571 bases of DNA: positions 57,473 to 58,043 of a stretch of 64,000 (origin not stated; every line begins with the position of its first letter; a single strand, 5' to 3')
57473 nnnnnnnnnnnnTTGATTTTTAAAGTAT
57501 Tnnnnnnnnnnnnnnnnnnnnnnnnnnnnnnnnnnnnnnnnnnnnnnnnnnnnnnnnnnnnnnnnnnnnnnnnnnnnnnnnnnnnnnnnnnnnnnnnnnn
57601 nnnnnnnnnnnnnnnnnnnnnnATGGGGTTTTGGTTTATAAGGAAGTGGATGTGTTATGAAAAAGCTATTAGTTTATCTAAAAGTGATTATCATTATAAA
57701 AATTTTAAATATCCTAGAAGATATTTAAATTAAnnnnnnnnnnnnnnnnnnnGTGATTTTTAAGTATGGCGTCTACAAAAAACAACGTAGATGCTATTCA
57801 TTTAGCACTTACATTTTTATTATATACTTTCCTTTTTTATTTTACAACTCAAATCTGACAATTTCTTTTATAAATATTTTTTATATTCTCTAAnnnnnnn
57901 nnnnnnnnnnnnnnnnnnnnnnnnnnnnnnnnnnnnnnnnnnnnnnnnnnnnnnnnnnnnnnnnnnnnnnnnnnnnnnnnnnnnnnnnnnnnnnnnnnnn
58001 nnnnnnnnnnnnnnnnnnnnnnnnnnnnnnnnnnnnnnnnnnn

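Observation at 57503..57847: Second copy of the element abuts the hrcA-grpE-dnaK-pepF-dnaJ operon end and appears to supply its only terminator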

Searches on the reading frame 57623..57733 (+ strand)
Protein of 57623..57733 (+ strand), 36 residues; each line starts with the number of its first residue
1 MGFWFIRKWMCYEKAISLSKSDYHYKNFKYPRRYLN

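Call 27: find_encoding_contigs(protein=window:57623-57733:+, flank=3000)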
Protein window:57623-57733:+ (36 aa): no gene with exactly this product is on record in the collection.

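Call 36: search_protein_families(library=ncbifam, proteins=[window:57623-57730:+], max_evalue=10)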
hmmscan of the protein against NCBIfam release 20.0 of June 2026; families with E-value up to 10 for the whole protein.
seq(36 aa): 0 families

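Call 63: search_protein_families(library=pfam, proteins=[window:57623-57730:+], max_evalue=10)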
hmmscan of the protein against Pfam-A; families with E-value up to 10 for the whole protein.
seq(36 aa): 1 family
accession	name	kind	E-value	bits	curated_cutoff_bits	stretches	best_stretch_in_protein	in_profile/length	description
PF06096.16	Baculo_8kDa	-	0.028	15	25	1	5-29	36-60/65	Baculoviridae 8.2 KDa protein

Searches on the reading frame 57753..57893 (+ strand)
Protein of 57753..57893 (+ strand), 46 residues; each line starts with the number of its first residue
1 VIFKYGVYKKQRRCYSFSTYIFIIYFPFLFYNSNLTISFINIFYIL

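Call 28: find_encoding_contigs(protein=window:57753-57893:+, flank=3000)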
Protein window:57753-57893:+ (46 aa): no gene with exactly this product is on record in the collection.
